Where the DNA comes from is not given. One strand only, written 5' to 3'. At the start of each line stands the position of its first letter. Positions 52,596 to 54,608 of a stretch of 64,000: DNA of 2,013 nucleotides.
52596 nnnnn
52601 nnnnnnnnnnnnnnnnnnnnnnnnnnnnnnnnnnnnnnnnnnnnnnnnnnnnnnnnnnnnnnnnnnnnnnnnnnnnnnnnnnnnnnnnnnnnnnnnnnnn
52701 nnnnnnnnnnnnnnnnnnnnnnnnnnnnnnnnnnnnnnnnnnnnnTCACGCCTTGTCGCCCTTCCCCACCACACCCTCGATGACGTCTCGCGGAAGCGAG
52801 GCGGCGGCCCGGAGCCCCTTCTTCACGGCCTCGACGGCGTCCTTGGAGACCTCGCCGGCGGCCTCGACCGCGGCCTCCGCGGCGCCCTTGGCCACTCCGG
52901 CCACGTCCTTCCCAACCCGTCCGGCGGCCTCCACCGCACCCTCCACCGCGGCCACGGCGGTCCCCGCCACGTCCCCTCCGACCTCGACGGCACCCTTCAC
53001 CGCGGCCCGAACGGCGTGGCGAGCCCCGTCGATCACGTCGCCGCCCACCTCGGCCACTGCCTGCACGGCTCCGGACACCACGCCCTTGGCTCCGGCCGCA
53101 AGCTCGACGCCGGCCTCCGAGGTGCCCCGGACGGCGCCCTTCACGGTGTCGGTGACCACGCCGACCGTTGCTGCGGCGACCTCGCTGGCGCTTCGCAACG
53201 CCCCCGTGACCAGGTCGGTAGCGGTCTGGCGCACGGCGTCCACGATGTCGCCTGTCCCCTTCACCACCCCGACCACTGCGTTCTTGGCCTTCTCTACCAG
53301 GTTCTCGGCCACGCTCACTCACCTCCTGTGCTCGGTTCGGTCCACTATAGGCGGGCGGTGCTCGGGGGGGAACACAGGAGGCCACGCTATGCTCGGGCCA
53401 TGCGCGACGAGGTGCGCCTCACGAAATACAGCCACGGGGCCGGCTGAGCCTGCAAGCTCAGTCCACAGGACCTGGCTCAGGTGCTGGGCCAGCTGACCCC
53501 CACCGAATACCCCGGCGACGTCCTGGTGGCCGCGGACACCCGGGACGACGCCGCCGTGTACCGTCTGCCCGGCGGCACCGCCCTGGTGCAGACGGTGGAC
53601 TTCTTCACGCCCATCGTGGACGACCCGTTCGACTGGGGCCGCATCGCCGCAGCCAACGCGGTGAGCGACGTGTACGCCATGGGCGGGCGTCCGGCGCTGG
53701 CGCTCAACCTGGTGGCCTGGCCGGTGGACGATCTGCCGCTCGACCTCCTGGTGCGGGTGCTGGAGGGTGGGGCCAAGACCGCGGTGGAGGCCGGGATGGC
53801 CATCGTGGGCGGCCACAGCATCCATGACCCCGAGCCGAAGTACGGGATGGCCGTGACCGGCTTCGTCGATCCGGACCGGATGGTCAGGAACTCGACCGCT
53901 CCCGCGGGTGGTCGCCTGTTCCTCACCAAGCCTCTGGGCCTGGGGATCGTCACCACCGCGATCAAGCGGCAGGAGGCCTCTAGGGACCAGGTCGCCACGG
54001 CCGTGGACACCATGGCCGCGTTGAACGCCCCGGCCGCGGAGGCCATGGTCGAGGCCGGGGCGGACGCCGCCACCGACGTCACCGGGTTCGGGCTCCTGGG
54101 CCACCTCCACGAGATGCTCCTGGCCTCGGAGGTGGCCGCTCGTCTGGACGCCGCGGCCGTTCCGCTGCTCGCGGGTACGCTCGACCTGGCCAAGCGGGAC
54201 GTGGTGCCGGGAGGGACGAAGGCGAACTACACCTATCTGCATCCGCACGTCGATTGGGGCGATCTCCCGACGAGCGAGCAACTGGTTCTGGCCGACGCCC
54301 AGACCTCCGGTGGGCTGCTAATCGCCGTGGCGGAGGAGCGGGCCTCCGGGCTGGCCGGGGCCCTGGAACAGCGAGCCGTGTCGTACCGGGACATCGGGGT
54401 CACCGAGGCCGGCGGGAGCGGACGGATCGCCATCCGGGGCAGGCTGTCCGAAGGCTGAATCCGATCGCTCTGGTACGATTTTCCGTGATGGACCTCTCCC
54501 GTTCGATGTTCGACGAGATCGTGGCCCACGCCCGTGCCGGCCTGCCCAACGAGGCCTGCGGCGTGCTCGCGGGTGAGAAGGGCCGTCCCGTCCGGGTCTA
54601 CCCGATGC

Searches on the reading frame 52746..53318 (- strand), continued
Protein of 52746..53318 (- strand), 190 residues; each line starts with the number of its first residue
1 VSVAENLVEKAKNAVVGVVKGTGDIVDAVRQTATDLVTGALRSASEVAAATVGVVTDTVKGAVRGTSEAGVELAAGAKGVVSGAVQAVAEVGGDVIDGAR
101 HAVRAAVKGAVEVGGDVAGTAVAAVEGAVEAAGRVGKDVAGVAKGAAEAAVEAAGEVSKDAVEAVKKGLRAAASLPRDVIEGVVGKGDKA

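Call 45: list_cluster_members(proteins=[P0016, P0020, P0014, P0023, P0033, P0117, P0007, P0021, P0026, P0005])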
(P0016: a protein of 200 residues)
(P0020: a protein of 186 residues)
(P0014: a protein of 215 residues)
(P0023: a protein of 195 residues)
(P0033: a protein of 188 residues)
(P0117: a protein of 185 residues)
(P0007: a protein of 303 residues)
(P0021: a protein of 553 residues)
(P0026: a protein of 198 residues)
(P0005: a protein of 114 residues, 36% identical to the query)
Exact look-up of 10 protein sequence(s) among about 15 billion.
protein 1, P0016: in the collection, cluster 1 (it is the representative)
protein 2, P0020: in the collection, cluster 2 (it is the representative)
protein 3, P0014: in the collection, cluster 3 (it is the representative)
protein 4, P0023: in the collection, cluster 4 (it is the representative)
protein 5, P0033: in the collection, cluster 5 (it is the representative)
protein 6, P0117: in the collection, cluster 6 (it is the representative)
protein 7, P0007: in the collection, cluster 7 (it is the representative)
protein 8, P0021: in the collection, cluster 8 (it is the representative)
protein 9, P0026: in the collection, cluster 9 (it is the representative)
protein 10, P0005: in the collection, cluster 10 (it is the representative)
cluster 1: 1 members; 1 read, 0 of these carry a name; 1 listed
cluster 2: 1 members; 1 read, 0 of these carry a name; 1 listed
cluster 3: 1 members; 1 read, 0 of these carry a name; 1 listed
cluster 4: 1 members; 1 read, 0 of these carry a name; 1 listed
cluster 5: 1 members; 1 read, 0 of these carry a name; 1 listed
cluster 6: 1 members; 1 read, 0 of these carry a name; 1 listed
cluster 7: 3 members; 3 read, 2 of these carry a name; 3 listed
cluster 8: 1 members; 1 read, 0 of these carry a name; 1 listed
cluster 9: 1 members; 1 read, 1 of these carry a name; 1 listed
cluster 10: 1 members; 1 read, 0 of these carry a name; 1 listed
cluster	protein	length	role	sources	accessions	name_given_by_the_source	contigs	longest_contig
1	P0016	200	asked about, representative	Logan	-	-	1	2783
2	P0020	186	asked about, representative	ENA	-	-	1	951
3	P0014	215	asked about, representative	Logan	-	-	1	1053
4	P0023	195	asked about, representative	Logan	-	-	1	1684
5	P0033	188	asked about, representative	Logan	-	-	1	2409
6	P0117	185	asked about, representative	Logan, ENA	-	-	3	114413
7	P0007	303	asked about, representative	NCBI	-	-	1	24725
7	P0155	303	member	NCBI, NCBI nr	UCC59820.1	MAG: response regulator transcription factor [Dehalococcoidia bacterium]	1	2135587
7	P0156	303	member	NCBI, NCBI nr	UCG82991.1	MAG: response regulator transcription factor [Dehalococcoidia bacterium]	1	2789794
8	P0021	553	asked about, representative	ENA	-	-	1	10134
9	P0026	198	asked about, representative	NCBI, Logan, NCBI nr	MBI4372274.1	MAG: hypothetical protein HY585_00935 [Candidatus Omnitrophica bacterium] | hypothetical protein [Candidatus Omnitrophota bacterium]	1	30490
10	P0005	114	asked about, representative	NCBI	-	-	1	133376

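Call 66: predict_structure(alignment_id=A3)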
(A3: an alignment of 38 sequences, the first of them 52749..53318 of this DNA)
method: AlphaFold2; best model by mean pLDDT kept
length: 190 residues; sequences in the alignment: 38
mean_pLDDT: 93.1   pTM: 0.89
mean pLDDT of the five models: 93.1, 92.3, 91.5, 91.2, 90.8
residues with pLDDT >= 90: 161; 70-90: 21; 50-70: 8; < 50: 0
segments of 3 or more residues with pLDDT < 50: none
pLDDT, mean of each block of 10 residues (from residue 1): 85 92 91 94 79 92 95 97 97 96 98 97 98 97 98 98 97 92 77
secondary structure, 60 per line:
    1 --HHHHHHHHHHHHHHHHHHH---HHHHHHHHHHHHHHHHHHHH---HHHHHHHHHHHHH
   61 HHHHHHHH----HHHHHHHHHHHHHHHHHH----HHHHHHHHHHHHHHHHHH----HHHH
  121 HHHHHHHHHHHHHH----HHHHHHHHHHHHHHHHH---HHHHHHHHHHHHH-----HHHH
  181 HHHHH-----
elements in order: H3-21 H25-44 H48-68 H73-90 H95-112 H117-134 H139-155 H159-171 H177-185

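Call 76: search_protein_families(library=pfam, alignment_id=A6, max_evalue=0.001)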
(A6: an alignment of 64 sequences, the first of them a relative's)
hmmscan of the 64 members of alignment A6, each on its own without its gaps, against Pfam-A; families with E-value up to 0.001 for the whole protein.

A. member 1, P0006 (442 aa): 1 family
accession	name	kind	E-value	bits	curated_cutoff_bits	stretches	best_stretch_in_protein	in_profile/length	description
PF00072.30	Response_reg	-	0.00071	20.2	30.2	0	6-112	3-110/111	Response regulator receiver domain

B. families by the number of members that match (of 64 scanned): 12 families
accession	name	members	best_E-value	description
PF03631.20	Virul_fac_BrkB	13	5e-43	Virulence factor BrkB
PF00072.30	Response_reg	8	6.5e-10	Response regulator receiver domain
PF04367.18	DUF502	1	1.6e-23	Protein of unknown function (DUF502)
PF00690.31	Cation_ATPase_N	1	2.3e-14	Cation transporter/ATPase, N-terminus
PF00583.31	Acetyltransf_1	1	8.3e-13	Acetyltransferase (GNAT) family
PF11154.13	DUF2934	1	1.9e-10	Protein of unknown function (DUF2934)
PF13508.13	Acetyltransf_7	1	3.4e-07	Acetyltransferase (GNAT) domain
PF08445.16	FR47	1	1.6e-06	FR47-like protein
PF05995.18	CDO_I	1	0.00015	Cysteine dioxygenase type I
PF06911.18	Senescence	1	0.00018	Senescence domain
PF13673.13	Acetyltransf_10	1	0.00021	Acetyltransferase (GNAT) domain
PF19991.5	HMA_2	1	0.00034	Heavy metal associated domain 2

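Call 81: search_protein_families(library=pfam, alignment_id=A7, max_evalue=0.00001)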
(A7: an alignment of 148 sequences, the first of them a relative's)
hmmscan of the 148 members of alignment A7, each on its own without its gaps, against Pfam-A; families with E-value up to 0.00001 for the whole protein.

A. member 1, L089:3436-4131:+ (232 aa): 1 family
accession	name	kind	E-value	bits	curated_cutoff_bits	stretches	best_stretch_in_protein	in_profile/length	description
PF13875.12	DUF4202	-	1.8e-69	233.6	35.1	1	46-222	2-178/183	Domain of unknown function (DUF4202)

B. families by the number of members that match (of 148 scanned): 128 families (the first 25 are shown)
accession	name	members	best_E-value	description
PF03631.20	Virul_fac_BrkB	6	1.4e-49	Virulence factor BrkB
PF00924.24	MS_channel_2nd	6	4e-24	Mechanosensitive ion channel, beta-domain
PF05552.17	MS_channel_1st_1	4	5.5e-49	Mechanosensitive ion channel, conserved TM helix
PF24827.1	AstE_AspA_cat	4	2.6e-40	Succinylglutamate desuccinylase/Aspartoacylase catalytic domain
PF00072.30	Response_reg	4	4.4e-27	Response regulator receiver domain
PF21082.3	MS_channel_3rd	4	1e-17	Mechanosensitive ion channel MscS, C-terminal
PF21088.3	MS_channel_1st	4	2.2e-09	Mechanosensitive ion channel, transmembrane helices 2/3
PF05618.17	Zn_protease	3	1.6e-40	Putative ATP-dependent zinc protease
PF05170.20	AsmA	3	2.5e-27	AsmA family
PF02518.31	HATPase_c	3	1.3e-23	Histidine kinase-, DNA gyrase B-, and HSP90-like ATPase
PF05227.19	CHASE3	3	1e-19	CHASE3 domain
PF14501.12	HATPase_c_5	3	2.7e-06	GHKL domain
PF09859.15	Oxygenase-NA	2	4.5e-83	Oxygenase, catalysing oxidative methylation of damaged DNA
PF01544.23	CorA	2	1.1e-75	CorA-like Mg2+ transporter protein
PF08443.16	RimK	2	1.2e-67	RimK-like ATP-grasp domain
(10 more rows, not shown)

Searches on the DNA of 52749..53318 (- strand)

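Call 41: search_rna_families(sources=[L001, L006, L008, L010, L011, L012, L009, L018], threshold=gathering)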
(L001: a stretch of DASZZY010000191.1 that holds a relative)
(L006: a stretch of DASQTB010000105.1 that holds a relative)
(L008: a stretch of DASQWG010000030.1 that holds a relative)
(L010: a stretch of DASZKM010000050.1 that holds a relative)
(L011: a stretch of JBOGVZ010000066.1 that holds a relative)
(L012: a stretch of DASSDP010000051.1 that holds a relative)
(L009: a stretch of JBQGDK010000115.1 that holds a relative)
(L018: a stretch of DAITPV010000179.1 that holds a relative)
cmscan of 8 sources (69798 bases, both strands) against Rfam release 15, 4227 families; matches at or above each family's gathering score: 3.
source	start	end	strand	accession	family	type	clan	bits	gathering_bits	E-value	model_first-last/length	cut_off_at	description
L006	3686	4038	-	RF00023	tmRNA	Gene;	CL00001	151.9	47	9.7e-60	1-374/374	no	transfer-messenger RNA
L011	11933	12283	-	RF00023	tmRNA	Gene;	CL00001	145.8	47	3.6e-57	1-374/374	no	transfer-messenger RNA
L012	10369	10720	-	RF00023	tmRNA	Gene;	CL00001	145.8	47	3.4e-57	1-374/374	no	transfer-messenger RNA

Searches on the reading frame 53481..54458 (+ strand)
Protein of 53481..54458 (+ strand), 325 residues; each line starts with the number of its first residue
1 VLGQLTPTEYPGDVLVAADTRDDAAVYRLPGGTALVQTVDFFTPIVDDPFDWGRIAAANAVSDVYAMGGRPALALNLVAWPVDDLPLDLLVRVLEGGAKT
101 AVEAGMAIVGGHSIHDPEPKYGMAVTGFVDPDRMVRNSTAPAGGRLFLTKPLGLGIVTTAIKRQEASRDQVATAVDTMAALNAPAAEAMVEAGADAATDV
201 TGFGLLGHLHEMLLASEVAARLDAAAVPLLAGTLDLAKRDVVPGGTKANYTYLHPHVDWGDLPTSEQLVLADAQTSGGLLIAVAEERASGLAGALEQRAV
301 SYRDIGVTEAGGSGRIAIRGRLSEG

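Call 3: search_protein_families(library=pfam, proteins=[window:53481-54458:+], max_evalue=0.1)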
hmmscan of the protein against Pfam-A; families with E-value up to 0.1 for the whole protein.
window:53481-54458:+ (325 aa): 2 families
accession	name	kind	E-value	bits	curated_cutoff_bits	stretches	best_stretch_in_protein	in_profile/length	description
PF00586.29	AIRS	-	3.1e-26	92.4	24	1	22-129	2-112/112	AIR synthase related protein, N-terminal domain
PF02769.27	AIRS_C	-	3.7e-17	63.3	23.1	1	142-316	2-153/156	AIR synthase related protein, C-terminal domain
